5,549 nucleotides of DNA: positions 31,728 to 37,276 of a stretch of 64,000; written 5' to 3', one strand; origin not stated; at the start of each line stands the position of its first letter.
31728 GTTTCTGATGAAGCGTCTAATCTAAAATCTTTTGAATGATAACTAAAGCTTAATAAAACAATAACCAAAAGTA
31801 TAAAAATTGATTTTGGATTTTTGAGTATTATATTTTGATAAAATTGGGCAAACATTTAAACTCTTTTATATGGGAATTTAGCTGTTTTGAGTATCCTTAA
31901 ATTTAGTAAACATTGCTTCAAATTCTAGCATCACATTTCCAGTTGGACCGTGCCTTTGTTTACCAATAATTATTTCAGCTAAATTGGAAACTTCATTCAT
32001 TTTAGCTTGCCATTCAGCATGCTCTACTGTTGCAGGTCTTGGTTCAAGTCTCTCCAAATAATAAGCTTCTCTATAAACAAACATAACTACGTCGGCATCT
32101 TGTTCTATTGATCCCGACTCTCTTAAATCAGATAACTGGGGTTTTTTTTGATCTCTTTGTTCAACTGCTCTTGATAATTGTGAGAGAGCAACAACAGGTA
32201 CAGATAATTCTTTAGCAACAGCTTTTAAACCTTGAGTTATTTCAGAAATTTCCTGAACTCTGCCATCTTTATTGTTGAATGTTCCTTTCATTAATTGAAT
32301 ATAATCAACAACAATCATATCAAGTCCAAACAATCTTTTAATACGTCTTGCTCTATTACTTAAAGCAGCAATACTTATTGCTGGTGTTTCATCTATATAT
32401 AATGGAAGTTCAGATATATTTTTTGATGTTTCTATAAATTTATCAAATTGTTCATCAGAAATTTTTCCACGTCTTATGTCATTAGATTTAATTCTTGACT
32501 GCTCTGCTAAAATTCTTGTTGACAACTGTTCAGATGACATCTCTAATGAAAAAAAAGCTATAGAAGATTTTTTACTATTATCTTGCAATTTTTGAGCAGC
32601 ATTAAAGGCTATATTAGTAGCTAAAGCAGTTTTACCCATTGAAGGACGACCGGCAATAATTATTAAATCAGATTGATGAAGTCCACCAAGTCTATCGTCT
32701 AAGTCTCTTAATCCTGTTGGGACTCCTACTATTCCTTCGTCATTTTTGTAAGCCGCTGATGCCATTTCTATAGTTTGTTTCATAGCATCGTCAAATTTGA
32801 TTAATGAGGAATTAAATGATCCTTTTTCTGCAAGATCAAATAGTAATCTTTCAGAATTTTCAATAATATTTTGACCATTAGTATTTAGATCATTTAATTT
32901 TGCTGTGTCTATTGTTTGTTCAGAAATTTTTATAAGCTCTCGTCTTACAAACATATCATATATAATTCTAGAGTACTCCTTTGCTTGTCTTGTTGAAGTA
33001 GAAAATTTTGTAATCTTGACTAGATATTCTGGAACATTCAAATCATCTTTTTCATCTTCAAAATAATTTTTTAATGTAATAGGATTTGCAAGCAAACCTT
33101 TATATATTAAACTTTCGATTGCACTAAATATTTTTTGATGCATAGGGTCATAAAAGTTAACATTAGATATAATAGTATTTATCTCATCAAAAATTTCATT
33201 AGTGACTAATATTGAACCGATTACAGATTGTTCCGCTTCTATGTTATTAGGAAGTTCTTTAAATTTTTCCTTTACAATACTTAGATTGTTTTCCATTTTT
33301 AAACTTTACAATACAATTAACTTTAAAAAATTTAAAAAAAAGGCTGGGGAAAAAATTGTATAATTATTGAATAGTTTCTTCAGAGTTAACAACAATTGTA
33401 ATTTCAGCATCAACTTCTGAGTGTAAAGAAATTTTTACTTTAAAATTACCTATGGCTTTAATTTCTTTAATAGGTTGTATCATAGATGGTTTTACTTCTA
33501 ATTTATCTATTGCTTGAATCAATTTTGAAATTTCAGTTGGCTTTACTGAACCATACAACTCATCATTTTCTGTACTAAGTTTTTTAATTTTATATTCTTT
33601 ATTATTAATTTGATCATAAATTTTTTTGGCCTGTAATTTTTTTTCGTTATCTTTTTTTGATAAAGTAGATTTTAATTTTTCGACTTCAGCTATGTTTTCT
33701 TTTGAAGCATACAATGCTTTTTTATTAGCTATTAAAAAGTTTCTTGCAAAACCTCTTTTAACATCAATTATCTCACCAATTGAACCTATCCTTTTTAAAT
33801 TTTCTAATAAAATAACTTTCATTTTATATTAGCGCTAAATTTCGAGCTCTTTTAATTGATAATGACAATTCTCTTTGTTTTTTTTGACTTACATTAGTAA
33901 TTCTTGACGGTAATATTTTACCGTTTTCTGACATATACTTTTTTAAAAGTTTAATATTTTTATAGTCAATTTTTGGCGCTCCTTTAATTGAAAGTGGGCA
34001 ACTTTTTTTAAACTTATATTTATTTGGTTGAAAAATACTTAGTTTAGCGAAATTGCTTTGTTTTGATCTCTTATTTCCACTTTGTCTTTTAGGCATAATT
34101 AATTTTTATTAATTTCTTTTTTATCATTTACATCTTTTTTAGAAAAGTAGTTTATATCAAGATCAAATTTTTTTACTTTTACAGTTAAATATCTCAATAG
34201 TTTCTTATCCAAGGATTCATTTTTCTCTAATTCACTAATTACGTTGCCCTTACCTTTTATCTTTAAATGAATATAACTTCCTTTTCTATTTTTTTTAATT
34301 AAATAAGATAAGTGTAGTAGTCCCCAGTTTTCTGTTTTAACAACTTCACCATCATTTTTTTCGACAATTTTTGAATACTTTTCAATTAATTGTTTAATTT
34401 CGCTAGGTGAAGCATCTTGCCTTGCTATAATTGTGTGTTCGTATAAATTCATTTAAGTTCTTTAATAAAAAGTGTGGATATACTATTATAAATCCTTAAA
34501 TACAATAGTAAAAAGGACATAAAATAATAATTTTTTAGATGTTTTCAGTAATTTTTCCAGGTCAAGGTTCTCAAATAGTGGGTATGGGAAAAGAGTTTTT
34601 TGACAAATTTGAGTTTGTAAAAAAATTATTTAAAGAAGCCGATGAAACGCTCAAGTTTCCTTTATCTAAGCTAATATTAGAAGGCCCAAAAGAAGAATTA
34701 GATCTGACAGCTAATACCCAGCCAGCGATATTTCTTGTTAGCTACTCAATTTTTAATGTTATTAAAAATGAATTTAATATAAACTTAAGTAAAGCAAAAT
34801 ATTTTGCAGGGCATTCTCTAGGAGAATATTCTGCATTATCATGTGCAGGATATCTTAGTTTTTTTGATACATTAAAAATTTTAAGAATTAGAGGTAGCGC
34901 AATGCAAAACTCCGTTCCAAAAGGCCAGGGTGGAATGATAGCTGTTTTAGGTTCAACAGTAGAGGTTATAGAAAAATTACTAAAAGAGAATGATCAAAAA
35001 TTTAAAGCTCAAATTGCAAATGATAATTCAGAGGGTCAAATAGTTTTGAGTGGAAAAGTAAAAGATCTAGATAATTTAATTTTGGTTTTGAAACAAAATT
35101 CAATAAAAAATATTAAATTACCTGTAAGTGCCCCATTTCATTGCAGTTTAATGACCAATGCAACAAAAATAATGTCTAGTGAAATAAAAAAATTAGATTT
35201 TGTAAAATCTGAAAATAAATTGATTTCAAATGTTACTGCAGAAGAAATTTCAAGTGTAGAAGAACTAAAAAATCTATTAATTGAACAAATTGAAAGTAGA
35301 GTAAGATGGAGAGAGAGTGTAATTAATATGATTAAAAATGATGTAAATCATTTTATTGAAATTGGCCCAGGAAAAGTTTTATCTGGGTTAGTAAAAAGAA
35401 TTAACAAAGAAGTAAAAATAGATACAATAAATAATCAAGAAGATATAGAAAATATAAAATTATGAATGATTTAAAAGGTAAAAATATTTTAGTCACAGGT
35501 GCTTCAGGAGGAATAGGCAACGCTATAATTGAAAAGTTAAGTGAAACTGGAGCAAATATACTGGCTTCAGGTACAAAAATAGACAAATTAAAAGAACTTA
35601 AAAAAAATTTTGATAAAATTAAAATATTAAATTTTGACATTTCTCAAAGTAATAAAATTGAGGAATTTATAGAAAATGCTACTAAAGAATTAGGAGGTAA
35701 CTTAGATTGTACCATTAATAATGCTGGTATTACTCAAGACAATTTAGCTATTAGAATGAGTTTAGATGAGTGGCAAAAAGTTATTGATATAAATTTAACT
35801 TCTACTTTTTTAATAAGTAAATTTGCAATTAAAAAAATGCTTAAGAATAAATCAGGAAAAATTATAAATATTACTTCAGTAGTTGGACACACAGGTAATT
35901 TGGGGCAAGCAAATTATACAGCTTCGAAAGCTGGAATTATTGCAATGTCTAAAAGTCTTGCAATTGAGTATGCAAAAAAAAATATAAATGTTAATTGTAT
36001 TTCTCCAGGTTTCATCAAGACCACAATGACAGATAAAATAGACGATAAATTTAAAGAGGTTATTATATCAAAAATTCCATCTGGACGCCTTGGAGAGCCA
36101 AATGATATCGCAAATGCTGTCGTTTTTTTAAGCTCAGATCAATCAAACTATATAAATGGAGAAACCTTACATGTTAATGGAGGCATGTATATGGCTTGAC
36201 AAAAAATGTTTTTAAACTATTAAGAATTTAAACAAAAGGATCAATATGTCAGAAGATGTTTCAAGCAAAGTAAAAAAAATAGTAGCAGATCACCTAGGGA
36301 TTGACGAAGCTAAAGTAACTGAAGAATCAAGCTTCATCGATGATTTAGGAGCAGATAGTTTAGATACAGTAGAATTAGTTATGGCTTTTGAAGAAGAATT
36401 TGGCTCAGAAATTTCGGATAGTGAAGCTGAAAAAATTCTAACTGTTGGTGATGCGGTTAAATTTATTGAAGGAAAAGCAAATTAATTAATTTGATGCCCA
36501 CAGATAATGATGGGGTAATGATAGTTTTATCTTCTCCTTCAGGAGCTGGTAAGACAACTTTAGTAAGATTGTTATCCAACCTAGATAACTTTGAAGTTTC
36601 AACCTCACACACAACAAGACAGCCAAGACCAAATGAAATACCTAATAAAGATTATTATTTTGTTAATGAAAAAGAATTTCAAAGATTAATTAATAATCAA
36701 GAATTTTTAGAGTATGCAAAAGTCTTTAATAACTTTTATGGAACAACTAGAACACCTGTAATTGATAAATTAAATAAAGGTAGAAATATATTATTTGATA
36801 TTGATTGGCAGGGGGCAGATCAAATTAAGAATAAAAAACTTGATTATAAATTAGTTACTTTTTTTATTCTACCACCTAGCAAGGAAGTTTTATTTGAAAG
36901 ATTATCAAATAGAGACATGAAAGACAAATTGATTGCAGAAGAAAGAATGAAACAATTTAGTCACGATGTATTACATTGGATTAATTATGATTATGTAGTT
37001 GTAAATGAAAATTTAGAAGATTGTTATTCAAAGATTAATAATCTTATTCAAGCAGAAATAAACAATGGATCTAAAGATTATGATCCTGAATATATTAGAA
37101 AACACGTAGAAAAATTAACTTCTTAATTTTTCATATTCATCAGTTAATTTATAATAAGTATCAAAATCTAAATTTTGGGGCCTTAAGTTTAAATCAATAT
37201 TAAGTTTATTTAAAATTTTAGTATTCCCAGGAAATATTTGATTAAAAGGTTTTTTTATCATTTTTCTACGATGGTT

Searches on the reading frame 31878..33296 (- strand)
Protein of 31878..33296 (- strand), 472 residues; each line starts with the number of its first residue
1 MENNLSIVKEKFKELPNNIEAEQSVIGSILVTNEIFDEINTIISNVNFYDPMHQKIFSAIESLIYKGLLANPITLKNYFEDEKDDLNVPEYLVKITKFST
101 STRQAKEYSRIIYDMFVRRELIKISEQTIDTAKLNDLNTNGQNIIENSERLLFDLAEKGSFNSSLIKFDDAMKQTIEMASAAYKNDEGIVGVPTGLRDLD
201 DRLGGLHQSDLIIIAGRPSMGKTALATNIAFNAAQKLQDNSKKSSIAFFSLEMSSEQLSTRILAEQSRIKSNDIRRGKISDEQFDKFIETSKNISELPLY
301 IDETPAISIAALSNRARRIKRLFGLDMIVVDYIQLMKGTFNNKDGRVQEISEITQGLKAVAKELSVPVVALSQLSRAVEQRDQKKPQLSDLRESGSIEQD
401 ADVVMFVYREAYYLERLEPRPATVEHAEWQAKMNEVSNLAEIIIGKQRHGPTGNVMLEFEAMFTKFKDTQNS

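Call 47: search_protein_families(library=pfam, max_evalue=0.00001, proteins=[window:31878-33296:-])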
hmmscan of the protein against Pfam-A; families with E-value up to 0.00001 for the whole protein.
window:31878-33296:- (472 aa): 4 families
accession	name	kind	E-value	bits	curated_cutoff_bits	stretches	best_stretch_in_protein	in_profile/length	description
PF03796.21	DnaB_C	-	8.4e-103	343.6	27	1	191-468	1-255/255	DnaB-like helicase C terminal domain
PF00772.26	DnaB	-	8.9e-25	87.2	23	1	15-114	2-103/103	DnaB-like helicase N terminal domain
PF13481.12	AAA_25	-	2.7e-11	43.9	27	1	199-373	22-189/195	AAA domain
PF06745.19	ATPase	-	2.9e-06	27.3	26.6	1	192-375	1-165/231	KaiC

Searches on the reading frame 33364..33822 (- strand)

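Call 47: search_protein_families(library=pfam, max_evalue=0.00001, proteins=[window:33364-33822:-])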
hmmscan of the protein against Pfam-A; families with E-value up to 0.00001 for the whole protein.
window:33364-33822:- (152 aa): 2 families
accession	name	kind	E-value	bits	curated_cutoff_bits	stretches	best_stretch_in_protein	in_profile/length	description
PF01281.25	Ribosomal_L9_N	-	1.3e-19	69.9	20.7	1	1-47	1-47/47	Ribosomal protein L9, N-terminal domain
PF03948.19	Ribosomal_L9_C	-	4.4e-16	59.5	23.2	1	64-146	2-85/86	Ribosomal protein L9, C-terminal domain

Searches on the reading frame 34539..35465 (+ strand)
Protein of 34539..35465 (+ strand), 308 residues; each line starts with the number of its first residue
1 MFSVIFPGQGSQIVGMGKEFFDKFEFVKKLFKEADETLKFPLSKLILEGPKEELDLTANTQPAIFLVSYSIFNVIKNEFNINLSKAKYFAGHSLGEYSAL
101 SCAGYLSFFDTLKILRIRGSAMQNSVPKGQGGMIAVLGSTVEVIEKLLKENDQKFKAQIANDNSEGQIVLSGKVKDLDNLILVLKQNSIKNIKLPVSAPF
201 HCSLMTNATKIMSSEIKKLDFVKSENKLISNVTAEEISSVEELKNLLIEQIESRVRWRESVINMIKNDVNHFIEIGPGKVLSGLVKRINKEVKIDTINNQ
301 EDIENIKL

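Call 48: search_protein_families(library=pfam, max_evalue=0.00001, proteins=[window:34539-35465:+])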
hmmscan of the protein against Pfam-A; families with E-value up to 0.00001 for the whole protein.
window:34539-35465:+ (308 aa): 1 family
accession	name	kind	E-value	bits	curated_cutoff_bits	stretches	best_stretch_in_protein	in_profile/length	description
PF00698.26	Acyl_transf_1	-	4.1e-29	102.5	32.7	1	5-290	3-280/319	Acyl transferase domain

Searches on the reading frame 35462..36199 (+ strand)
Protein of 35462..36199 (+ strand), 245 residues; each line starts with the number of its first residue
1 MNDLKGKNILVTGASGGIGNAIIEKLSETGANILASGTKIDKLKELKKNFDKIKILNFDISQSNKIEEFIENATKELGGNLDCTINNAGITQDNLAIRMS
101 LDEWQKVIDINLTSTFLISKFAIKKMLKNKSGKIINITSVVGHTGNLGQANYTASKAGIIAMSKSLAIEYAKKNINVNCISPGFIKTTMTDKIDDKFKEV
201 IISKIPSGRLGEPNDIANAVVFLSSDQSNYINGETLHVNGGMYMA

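Call 48: search_protein_families(library=pfam, max_evalue=0.00001, proteins=[window:35462-36199:+])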
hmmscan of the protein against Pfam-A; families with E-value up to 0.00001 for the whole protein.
window:35462-36199:+ (245 aa): 4 families
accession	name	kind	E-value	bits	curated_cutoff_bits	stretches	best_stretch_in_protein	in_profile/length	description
PF13561.12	adh_short_C2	-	8e-63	212.6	27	1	13-242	1-235/236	Enoyl-(Acyl carrier protein) reductase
PF00106.31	adh_short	-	9.3e-55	185.6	26.6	1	7-195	1-192/195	short chain dehydrogenase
PF08659.16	KR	-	1.1e-17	65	22.6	1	9-159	3-156/180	KR domain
PF23441.1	SDR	-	6.4e-06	26.2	27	1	54-244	64-257/258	SDR-like rossmann domain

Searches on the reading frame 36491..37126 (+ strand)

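Call 48: search_protein_families(library=pfam, max_evalue=0.00001, proteins=[window:36491-37126:+])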
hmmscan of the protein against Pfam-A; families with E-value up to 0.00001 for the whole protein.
window:36491-37126:+ (211 aa): 2 families
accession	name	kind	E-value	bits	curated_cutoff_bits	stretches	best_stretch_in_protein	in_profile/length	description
PF00625.27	Guanylate_kin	-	4.1e-42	144.3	25.2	1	10-189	4-182/182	Guanylate kinase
PF13238.12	AAA_18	-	1.4e-07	32.5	29.4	1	11-152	1-122/128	AAA domain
